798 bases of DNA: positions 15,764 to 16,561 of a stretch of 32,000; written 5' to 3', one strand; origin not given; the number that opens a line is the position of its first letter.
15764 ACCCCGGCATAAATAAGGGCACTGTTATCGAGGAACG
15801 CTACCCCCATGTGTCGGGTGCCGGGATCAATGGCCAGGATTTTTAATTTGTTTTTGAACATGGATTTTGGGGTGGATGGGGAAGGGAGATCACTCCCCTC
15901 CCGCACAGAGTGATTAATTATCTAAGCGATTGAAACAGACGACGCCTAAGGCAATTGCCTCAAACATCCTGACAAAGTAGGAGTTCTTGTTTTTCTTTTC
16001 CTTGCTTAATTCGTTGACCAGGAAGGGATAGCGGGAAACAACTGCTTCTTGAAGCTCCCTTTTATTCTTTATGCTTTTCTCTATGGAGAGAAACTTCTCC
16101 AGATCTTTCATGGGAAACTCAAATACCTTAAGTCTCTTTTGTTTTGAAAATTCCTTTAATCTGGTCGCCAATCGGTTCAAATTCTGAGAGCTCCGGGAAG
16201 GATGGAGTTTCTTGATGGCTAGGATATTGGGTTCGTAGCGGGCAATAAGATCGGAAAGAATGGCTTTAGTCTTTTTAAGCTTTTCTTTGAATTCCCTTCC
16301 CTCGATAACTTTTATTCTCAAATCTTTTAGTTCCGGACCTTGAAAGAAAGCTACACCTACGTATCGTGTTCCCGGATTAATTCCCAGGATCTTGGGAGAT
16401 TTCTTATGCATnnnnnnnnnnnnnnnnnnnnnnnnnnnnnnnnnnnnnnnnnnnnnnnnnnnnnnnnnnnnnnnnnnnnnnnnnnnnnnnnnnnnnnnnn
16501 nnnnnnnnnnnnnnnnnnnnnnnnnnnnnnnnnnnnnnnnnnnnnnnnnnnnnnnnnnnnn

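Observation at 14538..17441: Compact six-gene minus-strand module: XRE, wHTH Rep-like, RuvC-like x2, DUF5678, retropepsin-like protease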

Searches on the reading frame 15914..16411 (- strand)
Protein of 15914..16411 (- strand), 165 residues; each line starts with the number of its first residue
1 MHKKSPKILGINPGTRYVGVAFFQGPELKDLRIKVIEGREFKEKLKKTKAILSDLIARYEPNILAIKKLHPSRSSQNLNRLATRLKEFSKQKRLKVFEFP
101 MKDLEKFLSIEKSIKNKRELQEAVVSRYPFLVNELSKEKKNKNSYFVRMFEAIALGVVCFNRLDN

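Call 3: search_protein_families(library=pfam, proteins=[window:15914-16411:-], max_evalue=1)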
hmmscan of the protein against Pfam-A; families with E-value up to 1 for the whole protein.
window:15914-16411:- (165 aa): 4 families
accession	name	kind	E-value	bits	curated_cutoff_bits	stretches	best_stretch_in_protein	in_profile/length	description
PF02075.23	RuvC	-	0.00022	21.6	22.2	1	8-76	1-73/148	Crossover junction endodeoxyribonuclease RuvC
PF16342.10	DUF4972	-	0.037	14.4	28.8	1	28-88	56-116/128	Domain of unknown function (DUF4972)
PF16921.10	Tex_YqgF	-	0.1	13.5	27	1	8-80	3-75/126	Tex protein YqgF-like domain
PF03652.20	RuvX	-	0.1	13.4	29.2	0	7-53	2-48/134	Holliday junction resolvase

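Call 10: find_homologous_proteins(query=window:15914-16411:-)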
Query window:15914-16411:- (165 aa): 217 proteins with E <= 0.001 among 275 candidates; the best 120 are listed.
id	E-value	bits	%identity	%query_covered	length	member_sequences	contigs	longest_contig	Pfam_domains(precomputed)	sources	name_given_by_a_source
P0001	8.5e-99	346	100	100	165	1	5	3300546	-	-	-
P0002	4.0e-98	344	99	100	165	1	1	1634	-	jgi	-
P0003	6.8e-77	275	78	100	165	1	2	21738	-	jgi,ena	-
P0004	1.0e-74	268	75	100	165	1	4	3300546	-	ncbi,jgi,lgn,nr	ncbi:MAG: hypothetical protein OS130_10830 [Thermodesulfobacteriota bacterium]|nr:MAG: hypothetical 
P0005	6.5e-73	262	75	100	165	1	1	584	-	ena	-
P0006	7.5e-73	261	74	100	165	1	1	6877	-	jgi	-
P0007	8.6e-56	206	60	99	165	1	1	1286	-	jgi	-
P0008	3.3e-55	204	60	99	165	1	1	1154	-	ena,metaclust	metaclust:\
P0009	4.6e-55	204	59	99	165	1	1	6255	-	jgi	jgi:Holliday junction resolvasome RuvABC endonuclease subunit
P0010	5.9e-55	203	59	99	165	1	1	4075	PF02075.24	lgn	-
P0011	1.2e-54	202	59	99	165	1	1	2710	PF02075.24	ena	-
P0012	1.3e-53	199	60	99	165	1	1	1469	-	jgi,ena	jgi:Holliday junction resolvasome RuvABC endonuclease subunit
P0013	2.0e-53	198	60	99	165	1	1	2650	-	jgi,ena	-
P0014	2.6e-53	198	59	99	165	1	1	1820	-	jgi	jgi:Holliday junction resolvasome RuvABC endonuclease subunit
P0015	3.0e-53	198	59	100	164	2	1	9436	PF02075.24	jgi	jgi:Holliday junction resolvasome RuvABC endonuclease subunit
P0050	3.8e-50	188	55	99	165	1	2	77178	-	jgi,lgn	jgi:hypothetical protein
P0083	1.6e-47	179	54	100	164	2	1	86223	-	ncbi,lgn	-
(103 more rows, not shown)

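Call 12: find_encoding_contigs(protein=P0004, flank=10000, max_places=6)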
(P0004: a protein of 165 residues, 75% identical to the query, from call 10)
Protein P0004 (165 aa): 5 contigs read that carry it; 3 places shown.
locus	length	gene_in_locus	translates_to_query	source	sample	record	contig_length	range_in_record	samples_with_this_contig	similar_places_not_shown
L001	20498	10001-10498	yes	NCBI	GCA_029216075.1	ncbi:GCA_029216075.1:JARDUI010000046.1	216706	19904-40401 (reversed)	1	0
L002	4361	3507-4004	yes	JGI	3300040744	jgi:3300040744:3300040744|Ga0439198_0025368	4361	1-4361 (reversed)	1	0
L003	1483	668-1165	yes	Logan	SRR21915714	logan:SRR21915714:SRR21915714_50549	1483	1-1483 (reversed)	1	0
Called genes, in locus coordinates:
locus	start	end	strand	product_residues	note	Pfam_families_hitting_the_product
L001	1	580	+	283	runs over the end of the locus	PF08843:AbiEii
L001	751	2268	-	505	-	PF00239:Resolvase, PF07508:Recombinase, PF13408:Zn_ribbon_recom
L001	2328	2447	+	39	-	-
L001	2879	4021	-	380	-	PF16289:PIN_12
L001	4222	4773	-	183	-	-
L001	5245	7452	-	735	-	PF23139:OB_YrrC, PF14520:HHH_5 (weak), PF14490:HHH_RecD2, PF13245:AAA_19, PF13604:AAA_30, PF01443:Viral_helicase1 (weak), PF18335:SH3_13, PF13538:UvrD_C_2, +1 more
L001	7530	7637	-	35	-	-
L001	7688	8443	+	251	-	PF01978:TrmB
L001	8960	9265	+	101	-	-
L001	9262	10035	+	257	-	PF13730:HTH_36 (weak)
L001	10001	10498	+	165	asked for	-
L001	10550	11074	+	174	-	PF02075:RuvC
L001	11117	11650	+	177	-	PF13650:Asp_protease_2 (weak), PF13975:gag-asp_proteas (weak)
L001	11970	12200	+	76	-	PF03703:bPH_2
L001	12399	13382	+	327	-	PF00551:Formyl_trans_N, PF02911:Formyl_trans_C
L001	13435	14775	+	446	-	PF02585:PIG-L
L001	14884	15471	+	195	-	PF28549:NDPSase_N, PF00293:NUDIX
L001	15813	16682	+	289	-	-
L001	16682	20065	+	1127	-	PF26449:DUF8128 (faint), PF01935:DUF87 (weak), PF10412:TrwB_AAD_bind, PF12728:HTH_17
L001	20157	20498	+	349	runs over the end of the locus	PF13102:Phage_int_SAM_5 (weak), PF24624:Int_N (faint), PF00589:Phage_integrase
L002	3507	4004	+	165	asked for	-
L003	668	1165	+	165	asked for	-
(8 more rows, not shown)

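Call 13: find_encoding_contigs(protein=P0003, flank=10000, max_places=4)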
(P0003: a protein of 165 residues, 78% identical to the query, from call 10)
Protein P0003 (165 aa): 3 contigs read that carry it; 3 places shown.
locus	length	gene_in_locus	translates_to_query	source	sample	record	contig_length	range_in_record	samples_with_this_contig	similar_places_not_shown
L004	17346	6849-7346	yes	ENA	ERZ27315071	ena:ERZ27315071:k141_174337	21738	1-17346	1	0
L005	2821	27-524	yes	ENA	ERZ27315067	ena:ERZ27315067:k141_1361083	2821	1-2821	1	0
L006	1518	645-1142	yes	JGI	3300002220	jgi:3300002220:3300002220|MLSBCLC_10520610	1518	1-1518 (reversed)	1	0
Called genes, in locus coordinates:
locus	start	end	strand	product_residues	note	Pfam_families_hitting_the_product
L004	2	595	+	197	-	?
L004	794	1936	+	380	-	PF02661:Fic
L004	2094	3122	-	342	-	PF13245:AAA_19, PF13604:AAA_30, PF01443:Viral_helicase1 (faint), PF18335:SH3_13, PF13538:UvrD_C_2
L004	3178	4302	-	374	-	PF23139:OB_YrrC, PF14520:HHH_5 (weak), PF14490:HHH_RecD2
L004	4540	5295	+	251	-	PF01978:TrmB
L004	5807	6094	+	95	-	-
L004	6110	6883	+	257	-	-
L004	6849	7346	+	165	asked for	-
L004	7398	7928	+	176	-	PF02075:RuvC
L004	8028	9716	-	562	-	-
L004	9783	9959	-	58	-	-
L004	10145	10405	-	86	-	-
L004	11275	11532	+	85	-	-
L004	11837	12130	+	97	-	-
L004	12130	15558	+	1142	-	PF26449:DUF8128 (faint), PF01935:DUF87 (weak), PF10412:TrwB_AAD_bind, PF12728:HTH_17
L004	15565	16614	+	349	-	PF13102:Phage_int_SAM_5 (weak), PF24624:Int_N (weak), PF00589:Phage_integrase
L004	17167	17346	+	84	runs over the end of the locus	-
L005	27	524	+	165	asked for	-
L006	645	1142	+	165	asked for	-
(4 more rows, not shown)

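Call 15: find_encoding_contigs(protein=P0001, flank=10000, max_places=6)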
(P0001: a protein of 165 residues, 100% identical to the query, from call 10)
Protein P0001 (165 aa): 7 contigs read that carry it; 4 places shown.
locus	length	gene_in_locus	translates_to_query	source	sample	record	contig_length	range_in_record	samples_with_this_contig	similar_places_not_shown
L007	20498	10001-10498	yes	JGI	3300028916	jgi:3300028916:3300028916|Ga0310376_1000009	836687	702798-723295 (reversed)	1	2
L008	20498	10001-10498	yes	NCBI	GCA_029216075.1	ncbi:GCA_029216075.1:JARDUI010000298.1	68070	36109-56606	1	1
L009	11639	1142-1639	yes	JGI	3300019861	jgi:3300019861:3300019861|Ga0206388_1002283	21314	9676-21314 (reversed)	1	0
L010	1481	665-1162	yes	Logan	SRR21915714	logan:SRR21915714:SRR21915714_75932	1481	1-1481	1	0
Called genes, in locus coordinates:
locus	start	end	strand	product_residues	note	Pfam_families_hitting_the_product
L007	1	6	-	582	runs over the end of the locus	PF01855:POR_N, PF02775:TPP_enzyme_C, PF12797:Fer4_2 (faint), PF00037:Fer4 (weak)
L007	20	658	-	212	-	-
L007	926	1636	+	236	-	-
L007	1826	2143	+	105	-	PF01909:NTP_transf_2, PF18765:Polbeta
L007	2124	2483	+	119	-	PF01934:HepT-like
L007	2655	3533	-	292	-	PF00712:DNA_pol3_beta (faint), PF02767:DNA_pol3_beta_2, PF02768:DNA_pol3_beta_3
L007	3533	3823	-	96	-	PF00712:DNA_pol3_beta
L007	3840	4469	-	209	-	PF06067:DUF932 (faint)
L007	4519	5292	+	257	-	PF12705:PDDEXK_1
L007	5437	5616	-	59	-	-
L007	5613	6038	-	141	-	-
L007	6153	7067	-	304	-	PF00239:Resolvase, PF07508:Recombinase (weak)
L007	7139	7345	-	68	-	-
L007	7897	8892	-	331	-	PF13384:HTH_23 (faint), PF13936:HTH_38, PF00665:rve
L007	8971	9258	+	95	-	PF01381:HTH_3 (weak)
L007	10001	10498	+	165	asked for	-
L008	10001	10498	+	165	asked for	-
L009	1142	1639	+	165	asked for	-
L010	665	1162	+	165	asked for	-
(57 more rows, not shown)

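Call 17: search_protein_families(library=padloc, proteins=[L001:8960-9265:+, L001:9262-10035:+, L001:10001-10498:+, L001:10550-11074:+, L001:11117-11650:+, L001:7688-8443:+, L001:4222-4773:-, L001:2879-4021:-], max_evalue=0.01)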
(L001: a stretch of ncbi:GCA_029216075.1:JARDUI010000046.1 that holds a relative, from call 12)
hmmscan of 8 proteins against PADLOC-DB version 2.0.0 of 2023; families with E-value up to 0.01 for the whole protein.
L001:8960-9265:+ (101 aa): 3 families
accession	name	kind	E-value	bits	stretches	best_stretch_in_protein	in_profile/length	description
PDLC03947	RmrA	-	9.8e-05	19.3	1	4-79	8-82/383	-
PDLC03952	RmrA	-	0.00067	16.6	1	10-95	25-105/395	-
PDLC03951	RmrA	-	0.0041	14.1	1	12-95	13-95/400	-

L001:9262-10035:+ (257 aa): 0 families

L001:10001-10498:+ (165 aa): 0 families

L001:10550-11074:+ (174 aa): 0 families

L001:11117-11650:+ (177 aa): 1 family
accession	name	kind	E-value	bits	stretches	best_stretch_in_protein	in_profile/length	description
PDLC04692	PDC-M52B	-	0.0051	14.4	0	59-162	21-125/139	-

L001:7688-8443:+ (251 aa): 10 families
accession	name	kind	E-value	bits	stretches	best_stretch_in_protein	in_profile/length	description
PDLC01434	CasR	-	6.3e-06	24.2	1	15-67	129-181/191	"CAS-I,CAS-II,CAS-III,CAS-IV,CAS-V,CAS-VI; associated_signaling"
PDLC01268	CasR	-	7.5e-06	24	1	13-67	123-174/179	"CAS-I,CAS-II,CAS-III,CAS-IV,CAS-V,CAS-VI; associated_signaling"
PDLC01044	Csa3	-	4.8e-05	21.3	1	12-68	134-185/194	Type I-A associated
PDLC01858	CARF3--CARF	-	0.00012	20.1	1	13-71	144-198/204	-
PDLC01849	CARF3--CARF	-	0.00087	17.1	1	19-59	143-183/197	-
PDLC01438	Csa3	-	0.0014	16.8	1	21-93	157-226/305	"CAS-I,CAS-II,CAS-III,CAS-IV,CAS-V,CAS-VI; associated_signaling"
PDLC01857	CARF3--CARF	-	0.0026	15.4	1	6-71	123-187/201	-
PDLC01852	CARF3--CARF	-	0.0036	15.3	1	28-70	158-200/208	-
PDLC03963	SoFic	-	0.0041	14.6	1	27-73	307-354/361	-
PDLC01860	CARF3--CARF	-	0.0078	14.3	0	24-69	154-199/210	-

L001:4222-4773:- (183 aa): 0 families

L001:2879-4021:- (380 aa): 0 families

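Call 18: search_protein_families(library=phrogs, proteins=[L001:8960-9265:+, L001:9262-10035:+, L001:10001-10498:+, L001:10550-11074:+, L001:11117-11650:+, L001:7688-8443:+, L001:4222-4773:-, L001:2879-4021:-], max_evalue=0.01)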
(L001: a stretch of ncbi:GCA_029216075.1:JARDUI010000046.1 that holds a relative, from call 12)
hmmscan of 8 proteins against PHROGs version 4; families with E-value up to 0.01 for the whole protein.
L001:8960-9265:+ (101 aa): 4 families
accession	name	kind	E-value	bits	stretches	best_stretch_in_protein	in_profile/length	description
phrog_2439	-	transcription regulation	4.6e-05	23.5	1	11-90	11-89/367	transcriptional regulator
phrog_2104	-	unknown function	0.00069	20.8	1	7-65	39-96/103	-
phrog_3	-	transcription regulation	0.00085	20.2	1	3-86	84-167/430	transcriptional repressor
phrog_8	-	transcription regulation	0.0025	18.3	1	12-71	165-219/346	transcriptional regulator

L001:9262-10035:+ (257 aa): 6 families
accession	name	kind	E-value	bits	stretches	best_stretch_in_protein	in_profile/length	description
phrog_7498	-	DNA, RNA and nucleotide metabolism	6.7e-12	46.2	1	10-161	5-165/296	DnaD-like helicase loader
phrog_186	-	DNA, RNA and nucleotide metabolism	2.7e-07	31.6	1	28-172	38-180/308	DnaD-like helicase loader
phrog_270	-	DNA, RNA and nucleotide metabolism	0.0013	19.2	1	11-120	33-130/383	replication initiation protein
phrog_345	-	DNA, RNA and nucleotide metabolism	0.0016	19.2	1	28-143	41-156/297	replication initiation O-like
phrog_428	-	DNA, RNA and nucleotide metabolism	0.0016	18.6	1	32-153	101-235/455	replication initiation protein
phrog_2514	-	DNA, RNA and nucleotide metabolism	0.0023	18.3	1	48-167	51-181/270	DnaD-like helicase loader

L001:10001-10498:+ (165 aa): 0 families

L001:10550-11074:+ (174 aa): 3 families
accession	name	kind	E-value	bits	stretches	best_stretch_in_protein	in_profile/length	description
phrog_159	-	DNA, RNA and nucleotide metabolism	2.5e-18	67.2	1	2-160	84-245/330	RuvC-like Holliday junction resolvase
phrog_1770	-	DNA, RNA and nucleotide metabolism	9.8e-08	33.1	1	6-162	4-148/158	Holliday junction resolvase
phrog_5202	-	unknown function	0.00048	21.2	1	7-76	10-73/181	-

L001:11117-11650:+ (177 aa): 0 families

L001:7688-8443:+ (251 aa): 1 family
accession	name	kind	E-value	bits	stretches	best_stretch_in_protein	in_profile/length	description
phrog_5978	-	unknown function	0.0074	16.4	0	13-67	297-351/364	-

L001:4222-4773:- (183 aa): 0 families

L001:2879-4021:- (380 aa): 0 families

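Call 19: find_related_loci(query=A1, collection=genome_contigs, flank=10000)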
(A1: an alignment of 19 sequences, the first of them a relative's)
Query A1 (165 aa) in genome_contigs; peptide patterns used: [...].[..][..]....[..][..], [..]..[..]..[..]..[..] (x = any residue, [..] = any of these).
61 stretches matched a pattern; 27 encode a relative of the query (tblastn E <= 1e-3); 27 distinct loci.
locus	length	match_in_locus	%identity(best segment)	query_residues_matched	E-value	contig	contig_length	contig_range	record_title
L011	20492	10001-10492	54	1-165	1e-56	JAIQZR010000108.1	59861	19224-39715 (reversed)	MAG: Candidatus Scalindua sp. isolate OFTM180 OFTM180_107, whole genome shotgun sequence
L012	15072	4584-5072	55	1-164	2e-55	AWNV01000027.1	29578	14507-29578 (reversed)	Candidatus Aminicenans sakinawicola JGI OTU-1 OP8COM1_contig_26_0.27, whole genome shotgun sequence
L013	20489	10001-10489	53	1-164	5e-54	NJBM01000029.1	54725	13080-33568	MAG: Planctomycetes bacterium B3_Pla 352, whole genome shotgun sequence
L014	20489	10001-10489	49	1-164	2e-49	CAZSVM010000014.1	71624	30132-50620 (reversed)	MAG TPA_asm: uncultured Actinomycetota bacterium isolate SRP323688_co1_44 genome assembly, contig: NODE_723_length_71624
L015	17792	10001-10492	50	1-163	1e-49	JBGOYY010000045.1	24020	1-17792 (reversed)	MAG: Candidatus Aminicenantia bacterium isolate OBJ_0618_130150_31 k141_668592_length_24020_cov_61.9064, whole genome sh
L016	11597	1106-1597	51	1-165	2e-49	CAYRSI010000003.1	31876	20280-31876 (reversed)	MAG TPA_asm: uncultured Candidatus Saccharibacteria bacterium isolate SRP068000_co3_30 genome assembly, contig: NODE_859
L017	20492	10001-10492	50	1-165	1e-48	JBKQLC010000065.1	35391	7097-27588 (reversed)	MAG: Syntrophobacteraceae bacterium isolate CRr2D2E2F__bin_5 CRr2D2E2F_000000078167, whole genome shotgun sequence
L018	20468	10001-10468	48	1-164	8e-47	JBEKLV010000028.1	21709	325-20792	MAG: Bacteroidota bacterium isolate SPRUCE 379 SPRUCE_379_28, whole genome shotgun sequence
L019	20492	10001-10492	48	1-165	8e-47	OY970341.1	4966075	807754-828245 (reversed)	MAG: uncultured delta proteobacterium isolate MFD01231.bin.c.2 genome assembly, chromosome: 1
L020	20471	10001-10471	51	6-164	4e-46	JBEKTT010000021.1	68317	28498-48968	MAG: Syntrophobacteraceae bacterium isolate SPRUCE 564 SPRUCE_564_21, whole genome shotgun sequence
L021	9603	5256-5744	51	1-164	9e-46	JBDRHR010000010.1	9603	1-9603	MAG: Nitrospirota bacterium isolate MEGAHIT-group-1.534 k141_911913, whole genome shotgun sequence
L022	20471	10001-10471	51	1-158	5e-45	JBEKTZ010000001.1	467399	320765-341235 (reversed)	MAG: Candidatus Aminicenantales bacterium isolate SPRUCE 56 SPRUCE_56_1, whole genome shotgun sequence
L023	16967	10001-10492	44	1-165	8e-45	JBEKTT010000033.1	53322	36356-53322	MAG: Syntrophobacteraceae bacterium isolate SPRUCE 564 SPRUCE_564_33, whole genome shotgun sequence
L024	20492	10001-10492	48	1-165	1e-43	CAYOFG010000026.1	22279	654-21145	MAG TPA_asm: uncultured Clostridia bacterium isolate binchicken_co376_202 genome assembly, contig: NODE_2113_length_2227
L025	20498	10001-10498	43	8-165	1e-43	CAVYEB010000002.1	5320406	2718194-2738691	MAG: uncultured delta proteobacterium isolate MFD04492.bin.1.18 genome assembly, contig: contig_19176, whole genome shot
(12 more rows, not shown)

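Call 20: find_related_loci(query=A1, collection=viral_contigs, flank=10000)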
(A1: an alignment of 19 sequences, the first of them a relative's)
Query A1 (165 aa) in viral_contigs; peptide patterns used: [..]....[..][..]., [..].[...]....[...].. (x = any residue, [..] = any of these).
35 stretches matched a pattern, but none encodes a relative of the query by tblastn (E <= 1e-3).

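Call 24: find_encoding_contigs(protein=P0083, flank=10000, max_places=2)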
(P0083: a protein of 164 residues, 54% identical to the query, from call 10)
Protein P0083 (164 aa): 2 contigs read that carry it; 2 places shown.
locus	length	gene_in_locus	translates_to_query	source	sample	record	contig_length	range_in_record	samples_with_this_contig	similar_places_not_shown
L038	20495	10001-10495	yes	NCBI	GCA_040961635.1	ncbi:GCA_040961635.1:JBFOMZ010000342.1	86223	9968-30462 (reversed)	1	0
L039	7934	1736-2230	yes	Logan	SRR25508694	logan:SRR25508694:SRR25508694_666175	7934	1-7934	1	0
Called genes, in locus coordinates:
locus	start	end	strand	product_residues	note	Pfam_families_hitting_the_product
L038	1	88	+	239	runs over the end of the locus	-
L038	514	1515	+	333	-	-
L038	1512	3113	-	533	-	PF00239:Resolvase, PF07508:Recombinase (weak), PF13408:Zn_ribbon_recom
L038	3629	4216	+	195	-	-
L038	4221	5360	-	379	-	PF04055:Radical_SAM (faint)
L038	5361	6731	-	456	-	PF04055:Radical_SAM, PF13353:Fer4_12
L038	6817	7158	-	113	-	PF27806:HxsD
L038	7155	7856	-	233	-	PF02805:Ada_Zn_binding (weak), PF00565:SNase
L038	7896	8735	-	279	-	-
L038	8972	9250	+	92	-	PF01381:HTH_3 (weak)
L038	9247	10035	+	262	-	-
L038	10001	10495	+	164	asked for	-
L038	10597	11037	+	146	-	PF02075:RuvC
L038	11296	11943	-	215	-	PF00149:Metallophos, PF12850:Metallophos_2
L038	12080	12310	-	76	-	-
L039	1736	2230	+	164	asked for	-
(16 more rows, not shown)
